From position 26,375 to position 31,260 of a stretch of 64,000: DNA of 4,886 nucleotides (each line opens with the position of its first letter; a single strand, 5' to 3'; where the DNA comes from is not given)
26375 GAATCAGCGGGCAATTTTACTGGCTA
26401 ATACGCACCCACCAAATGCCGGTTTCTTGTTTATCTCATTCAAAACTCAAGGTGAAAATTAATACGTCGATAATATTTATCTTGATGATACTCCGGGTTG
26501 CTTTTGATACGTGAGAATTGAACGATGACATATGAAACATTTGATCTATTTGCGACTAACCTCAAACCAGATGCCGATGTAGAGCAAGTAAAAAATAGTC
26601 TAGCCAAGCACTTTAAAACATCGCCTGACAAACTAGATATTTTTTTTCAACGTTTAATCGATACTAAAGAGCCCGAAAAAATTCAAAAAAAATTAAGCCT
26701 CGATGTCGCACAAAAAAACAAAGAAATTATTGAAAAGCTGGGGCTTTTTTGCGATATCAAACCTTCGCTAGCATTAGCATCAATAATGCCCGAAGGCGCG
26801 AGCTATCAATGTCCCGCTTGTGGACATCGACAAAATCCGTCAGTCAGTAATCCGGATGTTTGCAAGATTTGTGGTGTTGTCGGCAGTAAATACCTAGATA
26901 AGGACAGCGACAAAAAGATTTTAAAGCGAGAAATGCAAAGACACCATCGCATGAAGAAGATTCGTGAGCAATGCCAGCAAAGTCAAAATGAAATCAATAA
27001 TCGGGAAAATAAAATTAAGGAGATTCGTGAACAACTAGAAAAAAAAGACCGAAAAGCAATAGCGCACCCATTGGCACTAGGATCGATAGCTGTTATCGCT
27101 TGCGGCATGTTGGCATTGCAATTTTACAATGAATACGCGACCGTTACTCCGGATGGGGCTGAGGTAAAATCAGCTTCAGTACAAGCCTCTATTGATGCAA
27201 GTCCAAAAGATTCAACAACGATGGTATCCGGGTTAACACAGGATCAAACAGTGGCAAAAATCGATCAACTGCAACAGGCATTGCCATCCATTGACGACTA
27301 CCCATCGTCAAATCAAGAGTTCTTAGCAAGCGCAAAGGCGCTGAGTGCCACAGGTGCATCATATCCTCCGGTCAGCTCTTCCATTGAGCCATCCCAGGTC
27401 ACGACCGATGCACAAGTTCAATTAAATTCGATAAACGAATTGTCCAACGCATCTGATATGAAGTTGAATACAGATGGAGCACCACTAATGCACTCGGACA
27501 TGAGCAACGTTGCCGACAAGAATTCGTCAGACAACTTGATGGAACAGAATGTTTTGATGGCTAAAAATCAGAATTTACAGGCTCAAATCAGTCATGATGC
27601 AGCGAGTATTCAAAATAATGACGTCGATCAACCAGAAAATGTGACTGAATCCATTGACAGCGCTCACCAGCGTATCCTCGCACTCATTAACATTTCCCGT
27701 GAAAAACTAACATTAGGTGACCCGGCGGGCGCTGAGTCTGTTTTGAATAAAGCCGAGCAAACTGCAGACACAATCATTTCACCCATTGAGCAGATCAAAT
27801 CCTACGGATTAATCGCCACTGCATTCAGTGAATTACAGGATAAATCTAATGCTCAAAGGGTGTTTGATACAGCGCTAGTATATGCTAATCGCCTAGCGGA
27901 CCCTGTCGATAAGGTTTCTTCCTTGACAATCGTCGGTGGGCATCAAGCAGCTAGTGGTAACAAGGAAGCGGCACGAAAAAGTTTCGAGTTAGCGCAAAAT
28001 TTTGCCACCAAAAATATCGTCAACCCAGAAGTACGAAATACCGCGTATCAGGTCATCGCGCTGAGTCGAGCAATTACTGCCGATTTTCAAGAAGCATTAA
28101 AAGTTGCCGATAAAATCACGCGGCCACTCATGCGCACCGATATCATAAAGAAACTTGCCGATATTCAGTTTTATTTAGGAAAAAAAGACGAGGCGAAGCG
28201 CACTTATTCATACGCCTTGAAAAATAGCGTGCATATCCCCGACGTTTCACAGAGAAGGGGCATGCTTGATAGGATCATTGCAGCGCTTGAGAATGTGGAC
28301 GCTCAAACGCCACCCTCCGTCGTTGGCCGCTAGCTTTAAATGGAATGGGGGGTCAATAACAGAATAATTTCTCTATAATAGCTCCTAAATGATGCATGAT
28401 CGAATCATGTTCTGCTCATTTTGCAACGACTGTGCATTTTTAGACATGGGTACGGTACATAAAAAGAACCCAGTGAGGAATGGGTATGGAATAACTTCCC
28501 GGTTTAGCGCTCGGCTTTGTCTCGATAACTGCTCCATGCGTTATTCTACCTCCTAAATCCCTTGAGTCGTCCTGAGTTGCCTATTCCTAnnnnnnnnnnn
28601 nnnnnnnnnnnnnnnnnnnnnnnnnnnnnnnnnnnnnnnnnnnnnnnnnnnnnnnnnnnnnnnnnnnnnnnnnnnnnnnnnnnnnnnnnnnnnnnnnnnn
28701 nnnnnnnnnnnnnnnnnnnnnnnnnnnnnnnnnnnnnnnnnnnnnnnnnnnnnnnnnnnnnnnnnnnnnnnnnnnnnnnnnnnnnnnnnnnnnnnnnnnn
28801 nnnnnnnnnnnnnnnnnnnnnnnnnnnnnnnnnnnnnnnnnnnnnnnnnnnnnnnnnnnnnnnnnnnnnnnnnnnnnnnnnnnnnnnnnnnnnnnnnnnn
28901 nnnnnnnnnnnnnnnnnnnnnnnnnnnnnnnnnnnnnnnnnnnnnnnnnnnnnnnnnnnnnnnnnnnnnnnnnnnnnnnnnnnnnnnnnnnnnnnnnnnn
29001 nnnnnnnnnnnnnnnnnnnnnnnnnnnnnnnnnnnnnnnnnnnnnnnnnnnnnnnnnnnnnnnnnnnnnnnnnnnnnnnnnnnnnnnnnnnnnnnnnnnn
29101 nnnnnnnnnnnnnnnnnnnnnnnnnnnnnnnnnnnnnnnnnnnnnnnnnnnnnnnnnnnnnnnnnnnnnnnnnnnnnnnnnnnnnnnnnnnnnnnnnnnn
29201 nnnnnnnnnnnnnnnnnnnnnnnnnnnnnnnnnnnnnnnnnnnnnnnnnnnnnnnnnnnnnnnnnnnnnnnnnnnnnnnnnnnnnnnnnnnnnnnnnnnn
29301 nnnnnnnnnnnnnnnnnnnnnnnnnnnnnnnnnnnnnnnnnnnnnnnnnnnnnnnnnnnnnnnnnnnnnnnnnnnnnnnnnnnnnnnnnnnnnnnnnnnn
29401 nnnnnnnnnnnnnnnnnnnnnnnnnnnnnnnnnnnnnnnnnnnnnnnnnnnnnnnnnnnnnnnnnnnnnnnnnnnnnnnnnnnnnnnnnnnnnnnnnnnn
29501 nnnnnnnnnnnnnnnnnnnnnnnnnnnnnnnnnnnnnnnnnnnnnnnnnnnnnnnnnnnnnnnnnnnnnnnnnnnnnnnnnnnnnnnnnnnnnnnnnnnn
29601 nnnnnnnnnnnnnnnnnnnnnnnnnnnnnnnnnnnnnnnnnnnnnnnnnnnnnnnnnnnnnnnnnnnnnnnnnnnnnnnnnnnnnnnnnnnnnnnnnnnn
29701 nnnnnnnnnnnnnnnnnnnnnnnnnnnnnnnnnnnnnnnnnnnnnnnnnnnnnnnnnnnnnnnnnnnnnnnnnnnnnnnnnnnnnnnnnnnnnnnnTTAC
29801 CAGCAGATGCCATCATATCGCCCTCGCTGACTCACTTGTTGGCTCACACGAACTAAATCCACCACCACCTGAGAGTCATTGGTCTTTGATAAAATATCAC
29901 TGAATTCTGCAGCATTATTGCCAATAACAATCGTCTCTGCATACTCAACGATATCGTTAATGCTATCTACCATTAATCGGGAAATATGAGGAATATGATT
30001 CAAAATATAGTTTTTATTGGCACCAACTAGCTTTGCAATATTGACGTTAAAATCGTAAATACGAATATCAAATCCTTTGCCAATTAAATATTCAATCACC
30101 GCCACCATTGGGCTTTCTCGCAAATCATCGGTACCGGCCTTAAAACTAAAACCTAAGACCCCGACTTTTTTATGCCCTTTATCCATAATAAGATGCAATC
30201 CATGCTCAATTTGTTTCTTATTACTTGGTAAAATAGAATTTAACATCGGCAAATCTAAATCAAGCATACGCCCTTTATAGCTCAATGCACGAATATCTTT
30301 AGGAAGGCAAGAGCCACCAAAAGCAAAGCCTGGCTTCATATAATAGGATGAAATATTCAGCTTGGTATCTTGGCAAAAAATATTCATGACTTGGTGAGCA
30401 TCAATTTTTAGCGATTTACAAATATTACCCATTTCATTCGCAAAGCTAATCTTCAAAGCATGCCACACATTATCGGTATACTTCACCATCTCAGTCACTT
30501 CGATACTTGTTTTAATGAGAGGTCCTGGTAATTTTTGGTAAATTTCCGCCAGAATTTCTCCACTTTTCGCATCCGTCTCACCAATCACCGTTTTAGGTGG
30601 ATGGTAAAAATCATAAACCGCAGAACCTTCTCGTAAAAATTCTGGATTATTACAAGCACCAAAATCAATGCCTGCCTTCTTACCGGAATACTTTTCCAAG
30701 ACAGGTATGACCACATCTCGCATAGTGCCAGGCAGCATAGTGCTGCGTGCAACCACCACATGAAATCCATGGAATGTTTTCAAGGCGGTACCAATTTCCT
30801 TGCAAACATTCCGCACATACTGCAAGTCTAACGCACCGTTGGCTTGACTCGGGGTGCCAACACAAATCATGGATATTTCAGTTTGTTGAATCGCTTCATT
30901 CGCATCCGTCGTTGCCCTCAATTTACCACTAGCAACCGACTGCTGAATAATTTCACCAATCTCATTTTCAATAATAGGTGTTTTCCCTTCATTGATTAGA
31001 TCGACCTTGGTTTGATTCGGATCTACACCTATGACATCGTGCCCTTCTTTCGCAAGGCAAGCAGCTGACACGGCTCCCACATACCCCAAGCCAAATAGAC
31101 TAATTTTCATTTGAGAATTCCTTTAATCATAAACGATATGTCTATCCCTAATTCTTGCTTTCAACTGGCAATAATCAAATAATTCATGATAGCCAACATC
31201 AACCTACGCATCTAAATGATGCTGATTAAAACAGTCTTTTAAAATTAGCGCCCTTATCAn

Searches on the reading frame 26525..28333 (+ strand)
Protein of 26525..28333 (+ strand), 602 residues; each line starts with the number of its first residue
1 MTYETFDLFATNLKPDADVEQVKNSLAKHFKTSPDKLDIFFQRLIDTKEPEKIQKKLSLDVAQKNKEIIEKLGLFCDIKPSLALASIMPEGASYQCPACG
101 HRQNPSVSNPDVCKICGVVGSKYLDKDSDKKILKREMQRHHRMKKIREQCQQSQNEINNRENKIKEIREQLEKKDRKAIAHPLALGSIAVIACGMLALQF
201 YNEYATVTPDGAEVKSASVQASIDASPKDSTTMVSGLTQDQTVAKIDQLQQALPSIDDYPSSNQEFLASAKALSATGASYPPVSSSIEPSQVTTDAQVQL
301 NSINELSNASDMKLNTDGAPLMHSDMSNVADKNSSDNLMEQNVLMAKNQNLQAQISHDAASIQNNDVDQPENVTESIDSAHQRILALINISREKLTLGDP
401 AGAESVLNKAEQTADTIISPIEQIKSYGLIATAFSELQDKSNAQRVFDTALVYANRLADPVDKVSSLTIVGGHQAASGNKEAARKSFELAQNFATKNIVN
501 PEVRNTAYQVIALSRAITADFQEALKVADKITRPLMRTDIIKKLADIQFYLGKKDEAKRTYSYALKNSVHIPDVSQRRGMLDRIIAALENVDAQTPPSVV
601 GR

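Call 13: search_protein_families(library=pfam, proteins=[window:26525-28333:+], max_evalue=0.00001)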
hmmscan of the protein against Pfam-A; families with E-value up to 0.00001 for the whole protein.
window:26525-28333:+ (602 aa): 0 families

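Call 58: search_protein_families(library=padloc, proteins=[window:26525-28333:+], max_evalue=0.001)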
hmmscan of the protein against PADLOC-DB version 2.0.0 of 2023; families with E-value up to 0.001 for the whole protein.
window:26525-28333:+ (602 aa): 1 family
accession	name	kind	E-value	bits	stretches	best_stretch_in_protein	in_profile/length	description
PDLC03862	LmuB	-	0.00036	17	1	87-176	324-409/643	-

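Call 59: search_protein_families(library=pfam, proteins=[window:26525-28333:+], max_evalue=0.1)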
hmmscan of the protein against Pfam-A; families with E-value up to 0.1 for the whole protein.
window:26525-28333:+ (602 aa): 5 families
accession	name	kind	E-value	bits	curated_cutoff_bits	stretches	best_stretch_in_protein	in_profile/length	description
PF13181.12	TPR_8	-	0.00096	19.6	25.7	0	425-451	2-28/34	Tetratricopeptide repeat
PF17874.7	TPR_MalT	-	0.0029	17.4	45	0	349-455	215-311/336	MalT-like TPR region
PF07719.23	TPR_2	-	0.0039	17.6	27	0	543-566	6-29/34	Tetratricopeptide repeat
PF13174.12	TPR_6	-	0.063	14.4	26.3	0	543-565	5-27/33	Tetratricopeptide repeat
PF13432.12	TPR_16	-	0.076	13.9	32.7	0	543-573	2-29/65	Tetratricopeptide repeat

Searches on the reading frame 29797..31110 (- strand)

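Call 13: search_protein_families(library=pfam, proteins=[window:29797-31110:-], max_evalue=0.00001)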
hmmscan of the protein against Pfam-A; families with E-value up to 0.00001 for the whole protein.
window:29797-31110:- (437 aa): 3 families
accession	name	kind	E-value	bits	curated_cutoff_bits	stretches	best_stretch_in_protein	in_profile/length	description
PF03721.20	UDPG_MGDP_dh_N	-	6.3e-59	199.1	27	1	1-190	1-187/187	UDP-glucose/GDP-mannose dehydrogenase family, NAD binding domain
PF00984.24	UDPG_MGDP_dh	-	6e-29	100.4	25.4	1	205-298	2-93/94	UDP-glucose/GDP-mannose dehydrogenase family, central domain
PF03720.21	UDPG_MGDP_dh_C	-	1.8e-15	57.6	30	1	317-422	1-100/103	UDP-glucose/GDP-mannose dehydrogenase family, UDP binding domain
